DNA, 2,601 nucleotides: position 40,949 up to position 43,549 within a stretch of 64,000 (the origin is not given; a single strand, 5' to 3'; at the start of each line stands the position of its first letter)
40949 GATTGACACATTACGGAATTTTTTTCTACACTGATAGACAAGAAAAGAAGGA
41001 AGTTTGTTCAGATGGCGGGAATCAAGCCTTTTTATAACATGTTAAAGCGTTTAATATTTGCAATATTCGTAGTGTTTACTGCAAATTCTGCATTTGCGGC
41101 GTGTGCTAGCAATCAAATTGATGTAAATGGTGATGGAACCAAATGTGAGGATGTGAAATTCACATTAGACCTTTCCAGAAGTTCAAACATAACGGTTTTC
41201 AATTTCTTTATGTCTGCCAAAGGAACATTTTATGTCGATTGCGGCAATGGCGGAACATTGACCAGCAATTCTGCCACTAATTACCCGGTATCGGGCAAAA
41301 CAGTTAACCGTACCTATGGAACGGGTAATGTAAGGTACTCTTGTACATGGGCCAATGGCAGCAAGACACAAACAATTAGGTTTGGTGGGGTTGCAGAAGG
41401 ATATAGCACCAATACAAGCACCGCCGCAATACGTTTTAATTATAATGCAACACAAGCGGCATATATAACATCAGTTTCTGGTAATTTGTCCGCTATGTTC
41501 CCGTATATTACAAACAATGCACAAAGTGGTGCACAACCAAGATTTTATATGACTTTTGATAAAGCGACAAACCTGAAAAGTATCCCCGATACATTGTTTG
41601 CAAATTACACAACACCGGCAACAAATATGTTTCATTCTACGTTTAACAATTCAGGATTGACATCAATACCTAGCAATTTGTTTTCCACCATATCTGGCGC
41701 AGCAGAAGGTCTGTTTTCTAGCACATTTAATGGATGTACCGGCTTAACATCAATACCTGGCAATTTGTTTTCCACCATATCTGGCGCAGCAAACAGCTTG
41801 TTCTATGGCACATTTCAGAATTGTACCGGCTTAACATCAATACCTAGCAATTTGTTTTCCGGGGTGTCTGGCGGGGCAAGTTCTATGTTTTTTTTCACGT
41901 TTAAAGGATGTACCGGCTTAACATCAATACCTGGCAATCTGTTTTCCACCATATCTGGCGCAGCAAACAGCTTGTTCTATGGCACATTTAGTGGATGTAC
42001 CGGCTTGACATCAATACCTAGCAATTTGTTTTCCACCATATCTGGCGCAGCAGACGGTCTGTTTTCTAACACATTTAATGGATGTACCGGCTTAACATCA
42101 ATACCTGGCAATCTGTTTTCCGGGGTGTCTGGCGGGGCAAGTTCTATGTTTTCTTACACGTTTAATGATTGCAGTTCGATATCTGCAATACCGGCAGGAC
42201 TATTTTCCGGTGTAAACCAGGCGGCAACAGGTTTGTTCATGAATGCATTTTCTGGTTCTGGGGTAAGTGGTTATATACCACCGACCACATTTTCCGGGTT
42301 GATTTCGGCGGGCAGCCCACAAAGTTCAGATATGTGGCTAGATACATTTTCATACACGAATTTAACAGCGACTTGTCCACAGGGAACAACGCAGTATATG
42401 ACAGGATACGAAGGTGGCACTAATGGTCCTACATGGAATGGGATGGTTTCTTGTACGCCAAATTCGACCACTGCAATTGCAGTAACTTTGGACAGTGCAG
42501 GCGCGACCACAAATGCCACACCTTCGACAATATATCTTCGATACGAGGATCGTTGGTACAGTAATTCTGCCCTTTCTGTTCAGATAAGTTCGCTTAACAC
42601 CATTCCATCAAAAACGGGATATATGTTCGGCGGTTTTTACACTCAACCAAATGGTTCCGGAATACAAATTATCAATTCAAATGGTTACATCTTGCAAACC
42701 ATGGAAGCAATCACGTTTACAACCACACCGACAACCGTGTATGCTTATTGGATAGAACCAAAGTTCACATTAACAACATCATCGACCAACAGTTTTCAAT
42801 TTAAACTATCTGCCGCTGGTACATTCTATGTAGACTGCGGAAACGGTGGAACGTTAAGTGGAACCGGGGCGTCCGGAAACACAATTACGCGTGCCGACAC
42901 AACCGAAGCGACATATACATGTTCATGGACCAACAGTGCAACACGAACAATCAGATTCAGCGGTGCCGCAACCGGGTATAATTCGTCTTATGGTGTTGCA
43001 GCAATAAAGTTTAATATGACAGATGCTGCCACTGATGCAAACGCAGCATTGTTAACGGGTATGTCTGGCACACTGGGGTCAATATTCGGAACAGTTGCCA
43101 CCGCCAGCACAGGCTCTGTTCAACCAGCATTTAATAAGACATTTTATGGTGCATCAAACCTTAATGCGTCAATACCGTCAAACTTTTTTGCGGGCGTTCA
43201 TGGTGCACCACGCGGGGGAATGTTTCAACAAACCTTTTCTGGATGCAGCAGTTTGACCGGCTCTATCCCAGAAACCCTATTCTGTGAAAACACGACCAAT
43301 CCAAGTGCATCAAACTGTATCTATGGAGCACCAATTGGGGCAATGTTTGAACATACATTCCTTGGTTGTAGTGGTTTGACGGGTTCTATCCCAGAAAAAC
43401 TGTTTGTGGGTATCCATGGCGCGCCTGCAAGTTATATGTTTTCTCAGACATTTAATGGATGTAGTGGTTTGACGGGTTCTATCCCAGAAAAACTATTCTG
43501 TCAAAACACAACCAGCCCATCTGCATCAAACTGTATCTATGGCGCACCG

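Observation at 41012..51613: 3533-aa secreted mosaic protein combining BspA-type LRRs, Listeria-Bacteroides repeats and eukaryote-like ephrin-receptor-type cysteine repeats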

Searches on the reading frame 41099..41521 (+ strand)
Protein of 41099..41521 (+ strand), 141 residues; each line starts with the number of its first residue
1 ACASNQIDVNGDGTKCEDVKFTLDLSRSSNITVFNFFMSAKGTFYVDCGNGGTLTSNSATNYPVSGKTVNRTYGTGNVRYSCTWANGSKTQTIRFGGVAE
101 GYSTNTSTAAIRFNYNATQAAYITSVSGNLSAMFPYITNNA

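Call 26: search_protein_families(library=pfam, proteins=[window:41099-41521:+], max_evalue=10)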
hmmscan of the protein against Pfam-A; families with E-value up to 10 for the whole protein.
window:41099-41521:+ (141 aa): 0 families

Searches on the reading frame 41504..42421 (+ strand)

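Call 26: search_protein_families(library=pfam, proteins=[window:41504-42421:+], max_evalue=10)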
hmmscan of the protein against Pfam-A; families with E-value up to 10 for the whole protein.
window:41504-42421:+ (306 aa): 1 family
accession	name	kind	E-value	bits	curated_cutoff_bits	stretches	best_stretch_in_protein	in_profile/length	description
PF02714.20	RSN1_7TM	-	1.4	8.7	28.7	1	88-151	106-164/274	Calcium-dependent channel, 7TM region, putative phosphate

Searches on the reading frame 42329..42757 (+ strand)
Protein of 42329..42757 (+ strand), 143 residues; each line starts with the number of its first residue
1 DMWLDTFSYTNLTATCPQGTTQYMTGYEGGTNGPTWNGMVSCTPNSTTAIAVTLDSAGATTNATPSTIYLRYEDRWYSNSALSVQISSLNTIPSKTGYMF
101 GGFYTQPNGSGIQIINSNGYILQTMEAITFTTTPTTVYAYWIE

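Call 26: search_protein_families(library=pfam, proteins=[window:42329-42757:+], max_evalue=10)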
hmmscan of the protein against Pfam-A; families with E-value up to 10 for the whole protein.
window:42329-42757:+ (143 aa): 1 family
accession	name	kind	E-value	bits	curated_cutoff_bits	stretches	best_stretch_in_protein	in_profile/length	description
PF09479.16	Flg_new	-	0.11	13.1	27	1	86-110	22-45/65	Listeria-Bacteroides repeat domain (List_Bact_rpt)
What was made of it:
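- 42488..42754 (+): Weak Flg_new-like spacer (aa 493-581). Pfam Flg_new 13.1 bits (call 26).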

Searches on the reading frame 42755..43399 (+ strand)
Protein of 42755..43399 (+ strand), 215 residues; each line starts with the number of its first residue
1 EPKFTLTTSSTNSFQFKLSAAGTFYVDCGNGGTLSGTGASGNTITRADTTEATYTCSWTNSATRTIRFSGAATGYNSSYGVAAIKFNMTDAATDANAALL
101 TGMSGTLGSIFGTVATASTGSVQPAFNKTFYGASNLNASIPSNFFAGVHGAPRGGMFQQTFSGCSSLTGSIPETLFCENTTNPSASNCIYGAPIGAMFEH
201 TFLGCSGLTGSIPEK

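Call 60: find_related_loci(query=A3, collection=genome_contigs, flank=1000)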
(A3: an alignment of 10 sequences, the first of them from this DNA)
Query A3 (215 aa) in genome_contigs; peptide patterns used: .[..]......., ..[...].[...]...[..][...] (x = any residue, [..] = any of these).
178 stretches matched a pattern; 130 encode a relative of the query (tblastn E <= 1e-3); the best 80 are kept; 78 distinct loci.
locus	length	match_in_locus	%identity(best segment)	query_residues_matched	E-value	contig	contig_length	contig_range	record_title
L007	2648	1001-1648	59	1-215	2e-73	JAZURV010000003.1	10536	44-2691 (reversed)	MAG: Candidatus Enterousia sp. isolate T1900044850_TS20190316.MAGScoT_cleanbin_000038 SGB_3006_k141_396134, whole genome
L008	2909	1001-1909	55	1-213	2e-61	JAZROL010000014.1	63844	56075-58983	MAG: Candidatus Enterousia sp. isolate T1900045392_YK20190082.MAGScoT_cleanbin_000031 SGB_6938_k141_3734369, whole genom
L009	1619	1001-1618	51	1-192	1e-60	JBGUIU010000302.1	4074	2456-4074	MAG: Paludibacteraceae bacterium isolate ruminal_MAG_32 ruminal_MAG_32_contig_0302, whole genome shotgun sequence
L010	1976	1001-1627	50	1-213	7e-58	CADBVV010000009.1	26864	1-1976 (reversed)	MAG: uncultured proteobacterium isolate RUG14344 genome assembly, contig: RUG14344_asm_9, whole genome shotgun sequence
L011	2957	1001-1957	51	3-213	4e-57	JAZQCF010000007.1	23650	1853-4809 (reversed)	MAG: Candidatus Enterousia sp. isolate T1900044638_TS20190104.MAGScoT_cleanbin_000062 SGB_1213_k141_1061722, whole genom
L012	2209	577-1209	49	1-215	7e-57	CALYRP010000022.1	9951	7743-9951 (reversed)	MAG: uncultured proteobacterium isolate SRR7188232_bin.62_metaWRAP_v1.3_MAG genome assembly, contig: ERZ9280833.4075, wh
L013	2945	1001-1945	50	1-215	1e-55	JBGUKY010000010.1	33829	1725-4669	MAG: Candidatus Enterousia sp. isolate ruminal_MAG_27 ruminal_MAG_27_contig_0010, whole genome shotgun sequence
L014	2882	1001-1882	48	3-215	6e-53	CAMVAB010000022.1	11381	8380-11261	MAG TPA_asm: uncultured proteobacterium isolate SRR8387716_bin.61_metaWRAP_v1.3_MAG genome assembly, contig: ERZ14209542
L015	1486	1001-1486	57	3-167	8e-51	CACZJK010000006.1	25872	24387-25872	MAG: uncultured proteobacterium isolate RUG12675 genome assembly, contig: RUG12675_asm_6, whole genome shotgun sequence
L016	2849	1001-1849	44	3-215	3e-50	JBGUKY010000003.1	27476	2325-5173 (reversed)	MAG: Candidatus Enterousia sp. isolate ruminal_MAG_27 ruminal_MAG_27_contig_0003, whole genome shotgun sequence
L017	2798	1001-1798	50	1-213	3e-50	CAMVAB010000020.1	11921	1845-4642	MAG TPA_asm: uncultured proteobacterium isolate SRR8387716_bin.61_metaWRAP_v1.3_MAG genome assembly, contig: ERZ14209542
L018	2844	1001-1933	46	1-214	8e-49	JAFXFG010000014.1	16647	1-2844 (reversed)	MAG: Alphaproteobacteria bacterium isolate RGIG6362 Sheep_Rectum-4__c313064, whole genome shotgun sequence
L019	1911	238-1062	47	1-214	3e-49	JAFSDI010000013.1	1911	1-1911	MAG: Alphaproteobacteria bacterium isolate RGIG3039 Goat_Rectum-4__c422094, whole genome shotgun sequence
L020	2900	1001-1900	45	14-214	2e-48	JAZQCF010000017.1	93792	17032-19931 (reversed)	MAG: Candidatus Enterousia sp. isolate T1900044638_TS20190104.MAGScoT_cleanbin_000062 SGB_1213_k141_749426, whole genome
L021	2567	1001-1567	48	2-214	3e-46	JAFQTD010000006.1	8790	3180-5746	MAG: Alphaproteobacteria bacterium isolate RGIG2127 Goat_Colon-5__c43919, whole genome shotgun sequence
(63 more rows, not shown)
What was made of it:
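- Enterousia or an unnamed Alphaproteobacteria bacterium, from ruminant, human and mouse gut samples (call 60).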

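Call 90: find_related_loci(query=A3, collection=viral_contigs, flank=1000)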
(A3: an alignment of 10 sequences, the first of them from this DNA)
Query A3 (215 aa) in viral_contigs; peptide patterns used: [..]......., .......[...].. (x = any residue, [..] = any of these).
86 stretches matched a pattern; 6 encode a relative of the query (tblastn E <= 1e-3); 6 distinct loci.
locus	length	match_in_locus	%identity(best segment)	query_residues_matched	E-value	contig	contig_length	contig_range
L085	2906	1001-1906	37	3-214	1e-30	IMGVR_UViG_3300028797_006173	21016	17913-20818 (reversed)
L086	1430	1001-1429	49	110-213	1e-22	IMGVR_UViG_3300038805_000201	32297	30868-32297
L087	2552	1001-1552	42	104-213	1e-19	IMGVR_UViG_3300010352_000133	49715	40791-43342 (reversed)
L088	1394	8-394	43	104-213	4e-17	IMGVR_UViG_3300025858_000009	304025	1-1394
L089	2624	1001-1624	46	110-213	3e-16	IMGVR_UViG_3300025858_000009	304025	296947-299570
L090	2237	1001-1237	40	126-209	2e-7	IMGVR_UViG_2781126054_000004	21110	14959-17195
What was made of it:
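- Tried and rejected: A phage origin was rejected: only 6 weak loci appeared among 2.9 million viral contigs (call 90).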
